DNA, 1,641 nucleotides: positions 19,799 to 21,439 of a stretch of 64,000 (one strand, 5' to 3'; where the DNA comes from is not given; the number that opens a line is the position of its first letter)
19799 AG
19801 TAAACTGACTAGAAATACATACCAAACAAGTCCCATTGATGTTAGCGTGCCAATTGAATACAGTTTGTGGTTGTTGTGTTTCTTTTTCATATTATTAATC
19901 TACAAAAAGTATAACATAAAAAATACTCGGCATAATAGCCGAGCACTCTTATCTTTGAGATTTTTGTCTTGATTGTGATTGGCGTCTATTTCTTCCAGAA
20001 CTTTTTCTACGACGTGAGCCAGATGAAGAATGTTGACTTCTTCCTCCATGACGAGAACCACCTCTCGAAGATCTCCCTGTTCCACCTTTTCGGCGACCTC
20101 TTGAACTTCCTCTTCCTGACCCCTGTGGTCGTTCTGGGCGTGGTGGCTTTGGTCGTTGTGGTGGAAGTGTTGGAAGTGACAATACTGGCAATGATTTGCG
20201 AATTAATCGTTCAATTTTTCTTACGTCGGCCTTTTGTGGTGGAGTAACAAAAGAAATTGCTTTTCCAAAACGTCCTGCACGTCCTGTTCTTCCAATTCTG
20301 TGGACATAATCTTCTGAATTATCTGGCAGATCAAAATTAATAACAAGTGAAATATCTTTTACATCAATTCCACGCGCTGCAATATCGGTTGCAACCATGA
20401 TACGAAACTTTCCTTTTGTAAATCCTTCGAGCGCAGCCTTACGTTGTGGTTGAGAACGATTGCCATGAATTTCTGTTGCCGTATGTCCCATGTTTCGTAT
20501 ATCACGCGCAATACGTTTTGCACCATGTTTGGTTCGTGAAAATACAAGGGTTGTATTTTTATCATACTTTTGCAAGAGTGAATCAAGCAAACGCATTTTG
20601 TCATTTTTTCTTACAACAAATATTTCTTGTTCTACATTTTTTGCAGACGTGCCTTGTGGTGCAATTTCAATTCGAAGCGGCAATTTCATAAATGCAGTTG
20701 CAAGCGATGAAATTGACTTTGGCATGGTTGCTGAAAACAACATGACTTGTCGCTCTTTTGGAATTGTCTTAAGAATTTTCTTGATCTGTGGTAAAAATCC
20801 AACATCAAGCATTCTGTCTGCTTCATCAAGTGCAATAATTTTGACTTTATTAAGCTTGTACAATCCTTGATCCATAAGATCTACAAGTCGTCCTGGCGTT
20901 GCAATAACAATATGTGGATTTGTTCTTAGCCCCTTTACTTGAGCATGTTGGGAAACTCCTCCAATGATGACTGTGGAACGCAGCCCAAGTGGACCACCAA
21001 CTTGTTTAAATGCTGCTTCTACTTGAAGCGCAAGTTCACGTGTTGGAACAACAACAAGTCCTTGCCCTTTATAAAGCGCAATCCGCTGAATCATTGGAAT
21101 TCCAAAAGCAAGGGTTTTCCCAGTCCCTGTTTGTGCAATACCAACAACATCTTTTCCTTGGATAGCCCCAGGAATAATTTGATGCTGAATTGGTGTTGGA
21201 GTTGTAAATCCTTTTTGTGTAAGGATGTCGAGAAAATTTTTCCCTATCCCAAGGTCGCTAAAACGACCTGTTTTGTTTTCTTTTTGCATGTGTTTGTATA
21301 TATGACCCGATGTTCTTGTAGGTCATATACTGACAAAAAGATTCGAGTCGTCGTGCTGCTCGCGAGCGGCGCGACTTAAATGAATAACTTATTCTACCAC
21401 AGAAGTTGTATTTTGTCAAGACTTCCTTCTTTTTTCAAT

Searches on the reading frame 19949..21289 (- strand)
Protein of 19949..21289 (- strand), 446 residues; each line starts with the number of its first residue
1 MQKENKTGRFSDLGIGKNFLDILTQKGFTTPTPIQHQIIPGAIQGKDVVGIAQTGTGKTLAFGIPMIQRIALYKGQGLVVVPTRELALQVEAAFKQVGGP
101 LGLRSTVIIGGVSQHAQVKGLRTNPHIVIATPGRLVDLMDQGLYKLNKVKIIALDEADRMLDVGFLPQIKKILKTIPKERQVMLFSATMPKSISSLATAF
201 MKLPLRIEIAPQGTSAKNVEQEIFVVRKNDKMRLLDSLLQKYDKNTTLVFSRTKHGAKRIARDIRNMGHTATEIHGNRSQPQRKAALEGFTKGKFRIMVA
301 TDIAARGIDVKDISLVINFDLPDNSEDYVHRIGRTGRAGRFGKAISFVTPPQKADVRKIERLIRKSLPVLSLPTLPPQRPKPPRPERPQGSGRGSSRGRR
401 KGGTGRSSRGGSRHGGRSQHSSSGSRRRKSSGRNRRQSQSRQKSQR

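Call 16: search_protein_families(library=ncbifam, proteins=[window:19949-21289:-], max_evalue=0.00001)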
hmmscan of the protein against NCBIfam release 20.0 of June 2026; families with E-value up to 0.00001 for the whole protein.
window:19949-21289:- (446 aa): 31 families (the best 25 are shown)
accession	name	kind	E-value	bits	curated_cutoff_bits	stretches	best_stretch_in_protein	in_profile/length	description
NF053631.1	RNA_helic_CshA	equivalog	5.9e-122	407.6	646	1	10-374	1-367/434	degradosome RNA helicase CshA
NF053710.1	RNA_heli_RhlE2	exception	1.1e-114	384.1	925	1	10-441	3-449/635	RNA helicase RhlE2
NF007882.0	PRK10590.1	equivalog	2e-114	383.1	743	1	10-442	3-447/456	ATP-dependent RNA helicase RhlE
NF053711.1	RNA_heli_RhlE1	exception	1.9e-107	359.7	750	1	10-373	3-373/434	RNA helicase RhlE1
NF008744.0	PRK11776.1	equivalog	6.2e-106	354.7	524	1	8-383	4-381/460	ATP-dependent RNA helicase DbpA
NF053636.1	DDHlcsCsdAPsy1082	equivalog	9.1e-103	344.5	890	1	10-443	5-448/512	DEAD/DEAH box helicase CsdA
NF008394.0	PRK11192.1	equivalog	9.8e-99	331.1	507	1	9-437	4-438/441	ATP-dependent RNA helicase SrmB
NF003419.0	PRK04837.1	equivalog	1.1e-92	311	588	1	7-388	8-402/424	ATP-dependent RNA helicase RhlB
NF008642.0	PRK11634.1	equivalog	1.4e-91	307.8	989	1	9-374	7-375/628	DEAD/DEAH family ATP-dependent RNA helicase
NF002340.1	PRK01297.1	equivalog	2.4e-89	299.8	564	1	9-365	2-370/372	ATP-dependent RNA helicase RhlB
NF003390.0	PRK04537.1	equivalog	5.1e-80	270.2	732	1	10-440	11-469/572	ATP-dependent RNA helicase RhlB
TIGR01389.1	recQ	equivalog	2.6e-25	88.9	640.2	1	27-365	10-342/591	DNA helicase RecQ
TIGR00614.1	recQ_fam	subfamily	4.1e-22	78.6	219.8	1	28-363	9-342/470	RecQ family ATP-dependent DNA helicase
TIGR04121.1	DEXH_lig_assoc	equivalog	8e-20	70.1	850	1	21-338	5-346/804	ligase-associated DNA damage response DEXH box helicase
NF010337.0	PRK13766.1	equivalog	4.4e-18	64.8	610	2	231-344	353-473/781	Hef nuclease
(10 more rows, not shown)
